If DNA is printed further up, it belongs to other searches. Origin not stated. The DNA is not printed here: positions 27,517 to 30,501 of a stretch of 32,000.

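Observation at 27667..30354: In-frame fusion of a phosphomannomutase/PGM (PgcA-type) to a GDP-mannose 4,6-dehydratase-like domain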

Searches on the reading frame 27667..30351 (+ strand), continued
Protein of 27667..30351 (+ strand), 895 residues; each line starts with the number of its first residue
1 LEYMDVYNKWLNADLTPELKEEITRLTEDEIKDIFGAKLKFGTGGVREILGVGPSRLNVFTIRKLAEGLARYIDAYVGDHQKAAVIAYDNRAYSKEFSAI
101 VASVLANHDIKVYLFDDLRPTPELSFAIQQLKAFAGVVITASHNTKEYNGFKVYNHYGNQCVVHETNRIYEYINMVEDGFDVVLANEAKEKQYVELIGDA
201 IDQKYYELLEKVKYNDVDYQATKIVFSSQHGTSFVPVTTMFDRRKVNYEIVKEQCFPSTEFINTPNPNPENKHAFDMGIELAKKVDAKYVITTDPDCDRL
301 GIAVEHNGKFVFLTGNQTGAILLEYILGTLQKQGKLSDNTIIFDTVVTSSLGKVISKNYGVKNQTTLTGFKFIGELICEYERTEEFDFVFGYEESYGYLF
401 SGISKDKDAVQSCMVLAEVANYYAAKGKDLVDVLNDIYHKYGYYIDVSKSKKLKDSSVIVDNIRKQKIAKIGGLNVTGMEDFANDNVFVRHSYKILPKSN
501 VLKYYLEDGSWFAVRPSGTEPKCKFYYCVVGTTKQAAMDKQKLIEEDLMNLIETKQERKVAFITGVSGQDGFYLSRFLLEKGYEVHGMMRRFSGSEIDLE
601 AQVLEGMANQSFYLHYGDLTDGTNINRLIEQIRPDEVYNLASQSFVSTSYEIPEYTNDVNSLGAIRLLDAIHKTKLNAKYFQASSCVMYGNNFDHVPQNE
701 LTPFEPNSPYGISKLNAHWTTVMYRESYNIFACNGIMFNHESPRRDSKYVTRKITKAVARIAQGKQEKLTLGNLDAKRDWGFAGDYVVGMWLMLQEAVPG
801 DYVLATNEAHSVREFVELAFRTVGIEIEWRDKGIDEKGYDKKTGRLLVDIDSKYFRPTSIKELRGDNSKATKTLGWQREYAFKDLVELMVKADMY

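Call 63: find_homologous_proteins(query=P0307, max_evalue=1e-20)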
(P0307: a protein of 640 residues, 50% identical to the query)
Query P0307 (640 aa): 7999 proteins with E <= 1e-20 among 8000 candidates; the best 120 are listed.
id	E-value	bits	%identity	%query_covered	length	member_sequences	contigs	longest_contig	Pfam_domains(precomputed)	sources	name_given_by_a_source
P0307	0.0e+0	1473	100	100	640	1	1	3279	PF04321.24,PF16363.12,PF02719.22,PF20511.5,PF21621.4,PF01370.28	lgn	-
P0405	0.0e+0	1231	83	100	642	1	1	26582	PF04321.24,PF16363.12,PF02719.22,PF20511.5,PF01073.26,PF01370.28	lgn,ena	-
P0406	0.0e+0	1073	72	100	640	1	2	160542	PF04321.24,PF16363.12,PF02719.22,PF20511.5,PF21621.4,PF01370.28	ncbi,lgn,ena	-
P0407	3.6e-285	966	66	100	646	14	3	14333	PF04321.24,PF16363.12,PF02719.22,PF20511.5,PF01073.26,PF21621.4,PF01370.28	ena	-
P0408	1.2e-283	960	64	100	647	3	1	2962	PF04321.24,PF16363.12,PF02719.22,PF20511.5,PF01073.26,PF21621.4,PF01370.28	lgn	-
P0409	9.6e-278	941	63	100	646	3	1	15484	PF04321.24,PF16363.12,PF02719.22,PF20511.5,PF21621.4,PF01370.28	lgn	-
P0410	1.0e-276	938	63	100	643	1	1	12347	PF04321.24,PF16363.12,PF02719.22,PF20511.5,PF21621.4,PF01370.28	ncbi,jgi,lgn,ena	-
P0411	6.0e-276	935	63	100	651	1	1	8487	PF04321.24,PF16363.12,PF02719.22,PF20511.5,PF01370.28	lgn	-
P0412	3.9e-275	932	64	100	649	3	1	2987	PF04321.24,PF16363.12,PF02719.22,PF20511.5,PF01073.26,PF01370.28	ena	-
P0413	1.8e-274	930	64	100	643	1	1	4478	PF04321.24,PF16363.12,PF02719.22,PF20511.5,PF21621.4,PF01370.28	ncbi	-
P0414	5.2e-273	925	62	100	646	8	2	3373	PF04321.24,PF16363.12,PF02719.22,PF20511.5,PF21621.4,PF01370.28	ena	-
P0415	5.5e-273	925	63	100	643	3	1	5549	PF04321.24,PF16363.12,PF02719.22,PF20511.5,PF21621.4,PF01370.28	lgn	-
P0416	7.4e-273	925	62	100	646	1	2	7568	PF04321.24,PF16363.12,PF02719.22,PF20511.5,PF21621.4,PF01370.28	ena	-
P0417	4.8e-272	922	62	100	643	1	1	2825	PF04321.24,PF16363.12,PF02719.22,PF20511.5,PF21621.4,PF01370.28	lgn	-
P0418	9.7e-272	921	62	100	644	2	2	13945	PF04321.24,PF16363.12,PF02719.22,PF20511.5,PF21621.4,PF01370.28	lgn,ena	-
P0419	1.5e-271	921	63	100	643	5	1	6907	PF04321.24,PF16363.12,PF02719.22,PF20511.5,PF21621.4,PF01370.28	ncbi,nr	ncbi:MAG: GDP-mannose 4,6-dehydratase [Acholeplasmatales bacterium]|nr:GDP-mannose 4,6-dehydratase [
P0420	7.7e-270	915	63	100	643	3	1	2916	PF04321.24,PF16363.12,PF02719.22,PF20511.5,PF21621.4,PF01370.28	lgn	-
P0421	1.5e-269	914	62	100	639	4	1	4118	PF04321.24,PF16363.12,PF02719.22,PF20511.5,PF01073.26,PF21621.4,PF01370.28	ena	-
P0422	3.8e-269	913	62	100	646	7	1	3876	PF04321.24,PF16363.12,PF02719.22,PF20511.5,PF01073.26,PF21621.4,PF01370.28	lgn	-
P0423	1.2e-265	901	62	100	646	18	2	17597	PF04321.24,PF16363.12,PF20511.5,PF01073.26,PF21621.4,PF01370.28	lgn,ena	-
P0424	2.4e-263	893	61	100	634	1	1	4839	PF16363.12,PF20511.5,PF21621.4,PF01370.28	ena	-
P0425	1.0e-256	872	60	100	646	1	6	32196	PF04321.24,PF16363.12,PF02719.22,PF20511.5,PF01073.26,PF21621.4,PF01370.28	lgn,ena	-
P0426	1.3e-248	845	58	100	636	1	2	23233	PF04321.24,PF16363.12,PF02719.22,PF20511.5,PF01073.26,PF21621.4,PF01370.28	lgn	-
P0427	4.2e-245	833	57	100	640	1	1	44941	PF16363.12,PF02719.22,PF20511.5,PF01073.26,PF01370.28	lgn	-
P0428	7.1e-244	829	57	100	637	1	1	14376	PF04321.24,PF16363.12,PF02719.22,PF20511.5,PF21621.4,PF01370.28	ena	-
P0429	4.6e-243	826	56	100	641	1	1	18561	PF04321.24,PF16363.12,PF02719.22,PF20511.5,PF21621.4,PF01370.28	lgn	-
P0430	7.3e-243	826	57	100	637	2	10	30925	PF04321.24,PF16363.12,PF02719.22,PF20511.5,PF21621.4,PF01370.28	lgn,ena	-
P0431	1.2e-242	825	56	100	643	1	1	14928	PF04321.24,PF16363.12,PF02719.22,PF20511.5,PF01073.26,PF21621.4,PF01370.28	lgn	-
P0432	1.9e-242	824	55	100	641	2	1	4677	PF04321.24,PF16363.12,PF02719.22,PF20511.5,PF21621.4,PF01370.28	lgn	-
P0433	6.2e-241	819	56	100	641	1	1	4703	PF04321.24,PF16363.12,PF02719.22,PF20511.5,PF21621.4,PF01370.28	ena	-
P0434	8.5e-241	819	56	100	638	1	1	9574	PF04321.24,PF16363.12,PF02719.22,PF20511.5,PF01073.26,PF21621.4,PF01370.28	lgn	-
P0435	2.6e-240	817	56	100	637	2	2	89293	PF04321.24,PF16363.12,PF02719.22,PF20511.5,PF21621.4,PF01370.28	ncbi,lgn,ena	-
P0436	3.8e-240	817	56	100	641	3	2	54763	PF04321.24,PF16363.12,PF02719.22,PF20511.5,PF01073.26,PF21621.4,PF01370.28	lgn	-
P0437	6.6e-240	816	56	100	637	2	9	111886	PF04321.24,PF16363.12,PF02719.22,PF20511.5,PF21621.4,PF01370.28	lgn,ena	-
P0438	1.7e-239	815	55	100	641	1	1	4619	PF04321.24,PF16363.12,PF02719.22,PF20511.5,PF21621.4,PF01370.28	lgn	-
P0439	2.5e-239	814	56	100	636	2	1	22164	PF04321.24,PF16363.12,PF02719.22,PF20511.5,PF21621.4,PF01370.28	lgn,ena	-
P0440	5.5e-239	813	55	99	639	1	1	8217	PF04321.24,PF16363.12,PF02719.22,PF20511.5,PF21621.4,PF01370.28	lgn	-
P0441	1.1e-238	812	55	99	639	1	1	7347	PF04321.24,PF16363.12,PF02719.22,PF20511.5,PF01073.26,PF21621.4,PF01370.28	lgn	-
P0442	1.5e-237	808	55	100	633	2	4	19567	PF04321.24,PF16363.12,PF02719.22,PF20511.5,PF01073.26,PF21621.4,PF01370.28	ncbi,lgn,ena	-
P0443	2.8e-237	807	56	100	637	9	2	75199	PF04321.24,PF16363.12,PF02719.22,PF20511.5,PF21621.4,PF01370.28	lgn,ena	-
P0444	2.1e-236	804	56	100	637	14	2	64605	PF04321.24,PF16363.12,PF02719.22,PF20511.5,PF21621.4,PF01370.28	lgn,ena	-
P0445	2.2e-236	804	56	100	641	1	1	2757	PF04321.24,PF16363.12,PF02719.22,PF20511.5,PF21621.4,PF01370.28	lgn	-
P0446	1.4e-235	802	55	100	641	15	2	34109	PF04321.24,PF16363.12,PF02719.22,PF20511.5,PF01073.26,PF21621.4,PF01370.28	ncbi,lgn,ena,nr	ncbi:MAG: GDP-mannose 4,6-dehydratase [Anaeroplasmataceae bacterium]|nr:GDP-mannose 4,6-dehydratase 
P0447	1.8e-235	801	55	100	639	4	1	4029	PF04321.24,PF16363.12,PF02719.22,PF20511.5,PF21621.4,PF01370.28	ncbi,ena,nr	ncbi:MAG: GDP-mannose 4,6-dehydratase [Anaeroplasmataceae bacterium]|nr:GDP-mannose 4,6-dehydratase 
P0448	2.0e-235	801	55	100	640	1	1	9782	PF04321.24,PF16363.12,PF02719.22,PF20511.5,PF01073.26,PF21621.4,PF01370.28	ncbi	-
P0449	3.9e-235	800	54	100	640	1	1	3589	PF04321.24,PF16363.12,PF02719.22,PF20511.5,PF21621.4,PF01370.28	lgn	-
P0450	5.0e-235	800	56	100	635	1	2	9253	PF04321.24,PF16363.12,PF02719.22,PF20511.5,PF21621.4,PF01370.28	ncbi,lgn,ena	-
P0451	7.1e-235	799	55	100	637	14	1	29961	PF04321.24,PF16363.12,PF02719.22,PF20511.5,PF21621.4,PF01370.28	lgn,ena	-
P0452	1.2e-234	799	55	100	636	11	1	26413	PF04321.24,PF16363.12,PF02719.22,PF20511.5,PF21621.4,PF01370.28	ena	-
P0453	2.2e-234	798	55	100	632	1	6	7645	PF04321.24,PF16363.12,PF02719.22,PF20511.5,PF21621.4,PF01370.28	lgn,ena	-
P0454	2.6e-234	798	56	99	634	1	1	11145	PF04321.24,PF16363.12,PF02719.22,PF20511.5,PF01073.26,PF21621.4,PF01370.28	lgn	-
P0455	4.0e-234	797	56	99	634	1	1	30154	PF04321.24,PF16363.12,PF02719.22,PF20511.5,PF01073.26,PF21621.4,PF01370.28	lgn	-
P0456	4.6e-234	797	55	100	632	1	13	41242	PF04321.24,PF16363.12,PF02719.22,PF20511.5,PF01073.26,PF21621.4,PF01370.28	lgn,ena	-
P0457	8.2e-234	796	55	100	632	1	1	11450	PF04321.24,PF16363.12,PF02719.22,PF20511.5,PF01073.26,PF21621.4,PF01370.28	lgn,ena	-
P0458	1.5e-233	795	55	100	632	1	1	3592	PF04321.24,PF16363.12,PF02719.22,PF20511.5,PF21621.4,PF01370.28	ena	-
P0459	2.1e-233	795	55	100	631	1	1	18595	PF04321.24,PF16363.12,PF02719.22,PF20511.5,PF01073.26,PF21621.4,PF01370.28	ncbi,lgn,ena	-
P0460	2.9e-233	794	55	100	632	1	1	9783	PF04321.24,PF16363.12,PF02719.22,PF20511.5,PF01073.26,PF21621.4,PF01370.28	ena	-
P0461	1.0e-232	792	55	99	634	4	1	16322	PF04321.24,PF16363.12,PF02719.22,PF20511.5,PF01073.26,PF21621.4,PF01370.28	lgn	-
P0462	1.2e-232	792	55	100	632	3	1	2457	PF04321.24,PF16363.12,PF02719.22,PF20511.5,PF01073.26,PF21621.4,PF01370.28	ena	-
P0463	6.6e-232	790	55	100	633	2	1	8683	PF04321.24,PF16363.12,PF02719.22,PF20511.5,PF01370.28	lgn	-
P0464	2.7e-231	788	55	100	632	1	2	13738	PF04321.24,PF16363.12,PF02719.22,PF20511.5,PF01073.26,PF21621.4,PF01370.28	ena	-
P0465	3.4e-231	787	54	100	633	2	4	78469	PF04321.24,PF16363.12,PF02719.22,PF20511.5,PF01073.26,PF21621.4,PF01370.28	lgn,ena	-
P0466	5.5e-231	787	55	99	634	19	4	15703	PF04321.24,PF16363.12,PF02719.22,PF20511.5,PF01073.26,PF21621.4,PF01370.28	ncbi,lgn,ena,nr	ncbi:TPA: GDP-mannose 4,6-dehydratase [Candidatus Avacholeplasma faecigallinarum]|nr:GDP-mannose 4,6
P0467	5.8e-231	786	55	100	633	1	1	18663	PF04321.24,PF16363.12,PF02719.22,PF20511.5,PF21621.4,PF01370.28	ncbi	-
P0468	7.0e-231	786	54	100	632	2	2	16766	PF04321.24,PF16363.12,PF02719.22,PF20511.5,PF01073.26,PF21621.4,PF01370.28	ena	-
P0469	1.0e-230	786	55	100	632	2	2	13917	PF04321.24,PF16363.12,PF02719.22,PF20511.5,PF21621.4,PF01370.28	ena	-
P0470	2.6e-230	784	54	99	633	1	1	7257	PF04321.24,PF16363.12,PF02719.22,PF20511.5,PF21621.4,PF01370.28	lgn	-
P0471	2.7e-230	784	55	100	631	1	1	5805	PF04321.24,PF16363.12,PF02719.22,PF20511.5,PF01073.26,PF21621.4,PF01370.28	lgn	-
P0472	4.8e-230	783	53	100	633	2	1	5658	PF04321.24,PF16363.12,PF02719.22,PF20511.5,PF01073.26,PF21621.4,PF01370.28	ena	-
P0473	7.5e-230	783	55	100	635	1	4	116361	PF04321.24,PF16363.12,PF02719.22,PF20511.5,PF21621.4,PF01370.28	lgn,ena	-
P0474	7.8e-230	783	54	99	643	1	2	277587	PF04321.24,PF16363.12,PF02719.22,PF20511.5,PF01370.28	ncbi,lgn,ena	-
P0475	1.6e-229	782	53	100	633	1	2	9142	PF04321.24,PF16363.12,PF02719.22,PF20511.5,PF21621.4,PF01370.28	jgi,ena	jgi:phosphomannose isomerase type I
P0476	1.6e-229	782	54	100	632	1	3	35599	PF04321.24,PF16363.12,PF02719.22,PF20511.5,PF01073.26,PF21621.4,PF01370.28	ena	-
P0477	2.6e-229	781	55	100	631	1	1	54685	PF04321.24,PF16363.12,PF02719.22,PF20511.5,PF01073.26,PF21621.4,PF01370.28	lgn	-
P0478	2.7e-229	781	54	100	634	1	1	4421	PF04321.24,PF16363.12,PF02719.22,PF20511.5,PF01073.26,PF21621.4,PF01370.28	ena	-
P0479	4.3e-229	780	53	100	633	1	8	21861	PF04321.24,PF16363.12,PF02719.22,PF20511.5,PF21621.4,PF01370.28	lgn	-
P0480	4.4e-229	780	53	100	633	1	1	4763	PF04321.24,PF16363.12,PF02719.22,PF20511.5,PF21621.4,PF01370.28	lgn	-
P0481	5.7e-229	780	53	100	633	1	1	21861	PF04321.24,PF16363.12,PF02719.22,PF20511.5,PF21621.4,PF01370.28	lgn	-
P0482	3.7e-228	777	55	100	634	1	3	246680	PF04321.24,PF16363.12,PF02719.22,PF20511.5,PF21621.4,PF01370.28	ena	-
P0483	1.1e-227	776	54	100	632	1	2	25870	PF04321.24,PF16363.12,PF02719.22,PF20511.5,PF21621.4,PF01370.28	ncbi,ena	-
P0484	1.2e-227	776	54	100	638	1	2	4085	PF04321.24,PF16363.12,PF02719.22,PF20511.5,PF21621.4,PF01370.28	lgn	-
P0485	1.3e-227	775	55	100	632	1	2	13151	PF04321.24,PF16363.12,PF02719.22,PF20511.5,PF01073.26,PF21621.4,PF01370.28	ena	-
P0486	1.8e-227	775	54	99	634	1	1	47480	PF04321.24,PF16363.12,PF02719.22,PF20511.5,PF01073.26,PF21621.4,PF01370.28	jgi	-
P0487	2.6e-227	774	56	98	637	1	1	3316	PF04321.24,PF16363.12,PF02719.22,PF20511.5,PF01370.28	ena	-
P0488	2.8e-227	774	55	100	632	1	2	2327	PF04321.24,PF16363.12,PF02719.22,PF20511.5,PF01073.26,PF21621.4,PF01370.28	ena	-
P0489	4.7e-227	774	53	100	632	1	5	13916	PF04321.24,PF16363.12,PF02719.22,PF20511.5,PF21621.4,PF01370.28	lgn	-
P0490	5.9e-227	773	54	100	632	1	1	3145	PF04321.24,PF16363.12,PF02719.22,PF20511.5,PF01073.26,PF21621.4,PF01370.28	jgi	-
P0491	6.2e-227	773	53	100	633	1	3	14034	PF04321.24,PF16363.12,PF02719.22,PF20511.5,PF21621.4,PF01370.28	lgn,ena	-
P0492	1.2e-226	772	53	100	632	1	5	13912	PF04321.24,PF16363.12,PF02719.22,PF20511.5,PF21621.4,PF01370.28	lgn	-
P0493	1.2e-226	772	53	100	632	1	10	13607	PF04321.24,PF16363.12,PF02719.22,PF20511.5,PF21621.4,PF01370.28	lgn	-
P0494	2.1e-226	771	53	100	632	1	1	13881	PF04321.24,PF16363.12,PF20511.5,PF21621.4,PF01370.28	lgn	-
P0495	2.2e-226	771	54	99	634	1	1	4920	PF04321.24,PF16363.12,PF02719.22,PF20511.5,PF01073.26,PF21621.4,PF01370.28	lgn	-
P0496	2.7e-226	771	54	99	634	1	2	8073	PF04321.24,PF16363.12,PF02719.22,PF20511.5,PF01073.26,PF21621.4,PF01370.28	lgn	-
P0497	3.4e-226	771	54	100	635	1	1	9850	PF04321.24,PF16363.12,PF02719.22,PF20511.5,PF21621.4,PF01370.28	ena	-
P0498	3.7e-226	771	54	100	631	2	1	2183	PF04321.24,PF16363.12,PF02719.22,PF20511.5,PF01073.26,PF21621.4,PF01370.28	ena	-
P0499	3.8e-226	771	53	100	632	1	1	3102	PF04321.24,PF16363.12,PF02719.22,PF20511.5,PF21621.4,PF01370.28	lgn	-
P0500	4.5e-226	770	53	100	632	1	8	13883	PF04321.24,PF16363.12,PF02719.22,PF20511.5,PF21621.4,PF01370.28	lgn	-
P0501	4.6e-226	770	54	100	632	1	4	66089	PF04321.24,PF16363.12,PF02719.22,PF20511.5,PF21621.4,PF01370.28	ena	-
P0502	4.7e-226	770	54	100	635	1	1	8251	PF04321.24,PF16363.12,PF02719.22,PF20511.5,PF21621.4,PF01370.28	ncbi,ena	-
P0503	6.2e-226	770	54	100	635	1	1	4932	PF04321.24,PF16363.12,PF02719.22,PF20511.5,PF21621.4,PF01370.28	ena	-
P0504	7.0e-226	770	54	100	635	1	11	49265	PF04321.24,PF16363.12,PF02719.22,PF20511.5,PF21621.4,PF01370.28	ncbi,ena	-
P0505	8.0e-226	769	53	100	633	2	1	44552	PF04321.24,PF16363.12,PF02719.22,PF20511.5,PF01073.26,PF21621.4,PF01370.28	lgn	-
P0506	9.8e-226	769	54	100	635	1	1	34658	PF04321.24,PF16363.12,PF02719.22,PF20511.5,PF21621.4,PF01370.28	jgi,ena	-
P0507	1.1e-225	769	53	100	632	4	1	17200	PF04321.24,PF16363.12,PF02719.22,PF20511.5,PF01073.26,PF21621.4,PF01370.28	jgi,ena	-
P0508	1.1e-225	769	53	100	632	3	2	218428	PF04321.24,PF16363.12,PF02719.22,PF20511.5,PF21621.4,PF01370.28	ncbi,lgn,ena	-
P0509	2.0e-225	768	55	100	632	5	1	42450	PF04321.24,PF16363.12,PF02719.22,PF20511.5,PF01073.26,PF21621.4,PF01370.28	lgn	-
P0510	2.1e-225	768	53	100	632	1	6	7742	PF04321.24,PF16363.12,PF02719.22,PF20511.5,PF21621.4,PF01370.28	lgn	-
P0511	3.7e-225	767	53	100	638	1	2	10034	PF04321.24,PF16363.12,PF02719.22,PF20511.5,PF21621.4,PF01370.28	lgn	-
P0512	4.2e-225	767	54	100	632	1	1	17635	PF04321.24,PF16363.12,PF02719.22,PF20511.5,PF21621.4,PF01370.28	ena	-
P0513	1.5e-224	765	54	100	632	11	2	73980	PF04321.24,PF16363.12,PF02719.22,PF20511.5,PF21621.4,PF01370.28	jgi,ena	-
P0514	1.9e-224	765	55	100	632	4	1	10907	PF04321.24,PF16363.12,PF02719.22,PF20511.5,PF21621.4,PF01370.28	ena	-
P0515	2.4e-224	765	53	100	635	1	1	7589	PF04321.24,PF16363.12,PF02719.22,PF20511.5,PF01073.26,PF21621.4,PF01370.28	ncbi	-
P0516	4.5e-224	764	54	100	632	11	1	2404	PF04321.24,PF16363.12,PF02719.22,PF20511.5,PF01073.26,PF21621.4,PF01370.28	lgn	-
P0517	5.6e-224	763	53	100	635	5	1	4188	PF04321.24,PF16363.12,PF02719.22,PF20511.5,PF21621.4,PF01370.28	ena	-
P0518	2.0e-223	762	53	100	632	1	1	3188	PF04321.24,PF16363.12,PF02719.22,PF20511.5,PF01073.26,PF21621.4,PF01370.28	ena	-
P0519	2.5e-223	761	53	98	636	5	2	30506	PF04321.24,PF16363.12,PF02719.22,PF20511.5,PF21621.4,PF01370.28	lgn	-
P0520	2.9e-223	761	54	100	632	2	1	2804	PF04321.24,PF16363.12,PF02719.22,PF20511.5,PF01073.26,PF21621.4,PF01370.28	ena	-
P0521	4.3e-223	760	53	99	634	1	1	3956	PF04321.24,PF16363.12,PF02719.22,PF20511.5,PF01073.26,PF21621.4,PF01370.28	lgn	-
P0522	6.3e-223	760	53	100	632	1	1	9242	PF04321.24,PF16363.12,PF02719.22,PF20511.5,PF21621.4,PF01370.28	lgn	-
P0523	6.5e-223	760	52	100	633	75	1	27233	PF04321.24,PF16363.12,PF02719.22,PF20511.5,PF21621.4,PF01370.28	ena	-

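Call 66: find_encoding_contigs(protein=P0406, flank=7000, max_places=2)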
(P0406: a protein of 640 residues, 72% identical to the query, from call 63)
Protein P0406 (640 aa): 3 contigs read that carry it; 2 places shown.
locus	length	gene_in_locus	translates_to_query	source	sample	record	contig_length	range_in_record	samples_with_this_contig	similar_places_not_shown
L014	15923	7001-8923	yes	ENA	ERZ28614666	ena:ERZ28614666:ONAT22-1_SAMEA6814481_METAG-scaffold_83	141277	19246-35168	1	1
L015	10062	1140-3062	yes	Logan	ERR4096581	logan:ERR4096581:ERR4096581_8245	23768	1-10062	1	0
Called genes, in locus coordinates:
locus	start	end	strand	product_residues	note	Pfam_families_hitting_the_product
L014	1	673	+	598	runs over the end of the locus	PF13476:AAA_23 (faint), PF00005:ABC_tran, PF13304:AAA_21 (faint)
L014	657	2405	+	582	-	PF00005:ABC_tran, PF02463:SMC_N (faint), PF13304:AAA_21 (faint)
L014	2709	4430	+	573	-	PF00664:ABC_membrane, PF00005:ABC_tran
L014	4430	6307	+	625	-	PF00664:ABC_membrane, PF02463:SMC_N (weak), PF00005:ABC_tran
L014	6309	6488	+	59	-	PF14056:DUF4250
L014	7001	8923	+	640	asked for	PF20511:PMI_typeI_cat, PF21621:MPI_cupin_dom (weak), PF01370:Epimerase, PF02719:Polysacc_synt_2 (weak), PF04321:RmlD_sub_bind, PF16363:GDP_Man_Dehyd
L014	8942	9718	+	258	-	PF03808:Glyco_tran_WecG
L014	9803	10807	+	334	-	PF13439:Glyco_transf_4, PF13477:Glyco_trans_4_2, PF00534:Glycos_transf_1, PF13692:Glyco_trans_1_4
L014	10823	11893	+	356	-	PF13439:Glyco_transf_4, PF13579:Glyco_trans_4_4 (weak), PF20706:GT4-conflict (weak), PF00534:Glycos_transf_1, PF13692:Glyco_trans_1_4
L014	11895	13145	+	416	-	-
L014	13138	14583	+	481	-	PF01943:Polysacc_synt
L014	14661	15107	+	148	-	PF00132:Hexapep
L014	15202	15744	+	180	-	PF00132:Hexapep, PF14602:Hexapep_2 (weak)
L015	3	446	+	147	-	?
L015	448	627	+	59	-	PF14056:DUF4250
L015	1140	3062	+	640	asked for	PF20511:PMI_typeI_cat, PF21621:MPI_cupin_dom (weak), PF01370:Epimerase, PF02719:Polysacc_synt_2 (weak), PF04321:RmlD_sub_bind, PF16363:GDP_Man_Dehyd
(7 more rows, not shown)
